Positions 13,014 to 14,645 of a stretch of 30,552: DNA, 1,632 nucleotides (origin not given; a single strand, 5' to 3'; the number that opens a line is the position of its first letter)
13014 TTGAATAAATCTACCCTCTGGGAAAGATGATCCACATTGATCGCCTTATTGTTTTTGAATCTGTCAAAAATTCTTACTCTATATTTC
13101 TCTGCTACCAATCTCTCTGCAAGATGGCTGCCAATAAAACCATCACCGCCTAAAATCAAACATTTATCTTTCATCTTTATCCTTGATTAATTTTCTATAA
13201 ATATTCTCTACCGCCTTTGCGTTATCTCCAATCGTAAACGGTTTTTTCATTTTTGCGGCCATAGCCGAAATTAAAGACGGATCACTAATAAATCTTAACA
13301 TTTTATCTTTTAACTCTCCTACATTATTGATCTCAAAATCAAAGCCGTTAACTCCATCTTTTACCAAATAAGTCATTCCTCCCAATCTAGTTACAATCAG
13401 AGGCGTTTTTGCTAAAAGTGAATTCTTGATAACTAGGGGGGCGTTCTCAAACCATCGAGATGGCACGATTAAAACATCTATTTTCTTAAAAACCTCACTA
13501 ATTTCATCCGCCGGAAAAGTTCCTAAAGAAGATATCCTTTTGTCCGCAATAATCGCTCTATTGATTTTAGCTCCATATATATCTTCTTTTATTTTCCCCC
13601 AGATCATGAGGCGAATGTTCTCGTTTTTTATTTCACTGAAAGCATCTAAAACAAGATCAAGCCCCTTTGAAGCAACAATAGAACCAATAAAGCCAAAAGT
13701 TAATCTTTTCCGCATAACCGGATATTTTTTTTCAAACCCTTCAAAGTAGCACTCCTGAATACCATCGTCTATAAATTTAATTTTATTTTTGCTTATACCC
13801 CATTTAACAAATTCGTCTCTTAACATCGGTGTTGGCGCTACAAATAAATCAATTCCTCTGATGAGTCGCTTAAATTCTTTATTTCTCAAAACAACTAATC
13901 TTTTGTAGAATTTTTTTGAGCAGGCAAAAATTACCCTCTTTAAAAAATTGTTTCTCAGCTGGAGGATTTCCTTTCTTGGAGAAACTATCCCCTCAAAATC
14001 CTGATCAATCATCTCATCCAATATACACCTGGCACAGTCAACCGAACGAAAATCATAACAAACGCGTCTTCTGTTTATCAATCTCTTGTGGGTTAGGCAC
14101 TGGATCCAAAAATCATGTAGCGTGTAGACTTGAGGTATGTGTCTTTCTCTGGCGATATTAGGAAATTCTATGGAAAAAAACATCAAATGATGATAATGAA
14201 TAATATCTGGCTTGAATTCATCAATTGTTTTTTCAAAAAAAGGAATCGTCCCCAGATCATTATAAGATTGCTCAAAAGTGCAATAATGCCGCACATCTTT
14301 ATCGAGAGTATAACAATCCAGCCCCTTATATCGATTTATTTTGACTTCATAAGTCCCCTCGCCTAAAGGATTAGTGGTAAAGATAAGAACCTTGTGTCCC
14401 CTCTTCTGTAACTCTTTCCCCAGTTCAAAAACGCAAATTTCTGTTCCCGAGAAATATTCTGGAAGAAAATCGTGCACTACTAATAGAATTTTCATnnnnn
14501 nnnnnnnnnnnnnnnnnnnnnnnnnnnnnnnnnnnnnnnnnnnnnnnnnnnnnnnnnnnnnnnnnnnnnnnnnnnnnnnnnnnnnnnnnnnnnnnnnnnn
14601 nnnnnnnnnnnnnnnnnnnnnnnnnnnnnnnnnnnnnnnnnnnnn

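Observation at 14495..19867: Candidate glycan chain-terminator/molecular-ruler system: MTase + kinase-coiled coil-GT2 + Wzm/Wzt-CBM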

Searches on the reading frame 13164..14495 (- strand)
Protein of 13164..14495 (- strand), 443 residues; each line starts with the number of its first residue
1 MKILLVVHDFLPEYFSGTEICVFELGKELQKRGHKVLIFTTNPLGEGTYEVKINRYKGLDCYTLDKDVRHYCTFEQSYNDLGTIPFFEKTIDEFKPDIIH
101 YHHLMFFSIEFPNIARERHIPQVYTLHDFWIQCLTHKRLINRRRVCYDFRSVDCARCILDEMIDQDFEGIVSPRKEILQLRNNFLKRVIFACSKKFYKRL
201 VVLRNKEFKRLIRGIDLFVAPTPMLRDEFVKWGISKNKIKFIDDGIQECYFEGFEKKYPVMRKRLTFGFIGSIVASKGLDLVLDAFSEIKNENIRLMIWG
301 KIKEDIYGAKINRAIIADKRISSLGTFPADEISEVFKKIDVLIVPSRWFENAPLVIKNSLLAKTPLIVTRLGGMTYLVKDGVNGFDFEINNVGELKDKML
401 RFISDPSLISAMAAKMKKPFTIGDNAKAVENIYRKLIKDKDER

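Call 3: search_protein_families(library=pfam, proteins=[window:13164-14495:-], max_evalue=0.01)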
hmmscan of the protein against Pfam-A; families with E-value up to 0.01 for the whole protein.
window:13164-14495:- (443 aa): 5 families
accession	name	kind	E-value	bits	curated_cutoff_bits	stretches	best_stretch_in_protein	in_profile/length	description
PF13439.12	Glyco_transf_4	-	9.5e-23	81.5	28.5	2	16-136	2-113/170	Glycosyltransferase Family 4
PF00534.26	Glycos_transf_1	-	1.3e-22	80.6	26.4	1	257-415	8-168/172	Glycosyl transferases group 1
PF13692.12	Glyco_trans_1_4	-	1.1e-20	74.8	27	1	266-405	3-142/142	Glycosyl transferases group 1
PF13579.12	Glyco_trans_4_4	-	2.8e-13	50.9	29.7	1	17-132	2-107/158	Glycosyl transferase 4-like domain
PF13477.12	Glyco_trans_4_2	-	0.00038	21.1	23.4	1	19-129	10-111/139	Glycosyl transferase 4-like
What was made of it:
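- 13164..14495 (-): GT4 glycosyltransferase (443 aa), translationally coupled; a candidate second polymerase or adaptor GT. Pfam Glyco_transf_4 and Glycos_transf_1, E ~1e-22 (call 3).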

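Call 67: search_protein_families(library=ncbifam, proteins=[window:13164-14495:-], max_evalue=0.001)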
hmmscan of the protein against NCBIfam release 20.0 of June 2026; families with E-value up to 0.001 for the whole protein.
window:13164-14495:- (443 aa): 24 families
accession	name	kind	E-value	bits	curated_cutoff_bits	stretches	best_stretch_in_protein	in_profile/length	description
NF041010.1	glycosy_Agl16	equivalog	6e-20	71.4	575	1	205-433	124-348/352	glycosylation protein Agl16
TIGR04063.1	stp3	hypoth_equivalog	5.3e-18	65.1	442.05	1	224-416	167-371/397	TIGR04063 family PEP-CTERM/XrtA system glycosyltransferase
TIGR03999.1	thiol_BshA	equivalog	4.9e-16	58.6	273.7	1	277-437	212-374/375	N-acetyl-alpha-D-glucosaminyl L-malate synthase BshA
TIGR02095.1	glgA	subfamily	3.8e-13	48.9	328.45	1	92-436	126-477/477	glycogen/starch synthase, ADP-glucose type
NF049988.1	MGlcDAGSynMgs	equivalog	1e-12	48.1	400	1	272-441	221-392/398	alpha-monoglucosyldiacylglycerol synthase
NF047684.1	TeichurnBiosyTuaC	equivalog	8.7e-12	44.6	550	1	263-438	218-391/391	teichuronic acid biosynthesis protein TuaC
NF038229.1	Glyco4_Geo_Pelo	equivalog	1.9e-11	43.6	400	1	235-437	131-337/338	GPMC system family 4 glycosyltransferase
NF001901.0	PRK00654.1-5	equivalog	9e-11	40.9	649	1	267-441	319-496/502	glycogen synthase GlgA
TIGR03449.1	mycothiol_MshA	equivalog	5.4e-10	38.7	462.5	1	259-437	215-404/406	D-inositol-3-phosphate glycosyltransferase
TIGR03088.1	stp2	hypoth_equivalog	8.4e-10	38.2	409.05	1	233-435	156-372/374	TIGR03088 family PEP-CTERM/XrtA system glycosyltransferase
NF012028.0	PRK15484.1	subfamily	1.1e-09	37.9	618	1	266-405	195-344/380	lipopolysaccharide N-acetylglucosaminyltransferase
TIGR04157.1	glyco_rSAM_CFB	subfamily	1.2e-09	37.7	400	1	232-420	188-389/406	TIGR04157 family glycosyltransferase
NF041876.1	EPS_EpsE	equivalog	2e-09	37.2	400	1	270-417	220-373/389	exopolysaccharide biosynthesis GT4 family glycosyltransferase EpsE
NF046085.1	XrtY_assoc_Gly1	equivalog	3.5e-09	36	400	1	250-411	195-355/387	XrtY-associated glycosyltransferase XYAG1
NF038255.1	exopoly_VpsD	equivalog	5.1e-08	32.2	300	1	236-437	176-380/381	VpsD family glycosyltransferase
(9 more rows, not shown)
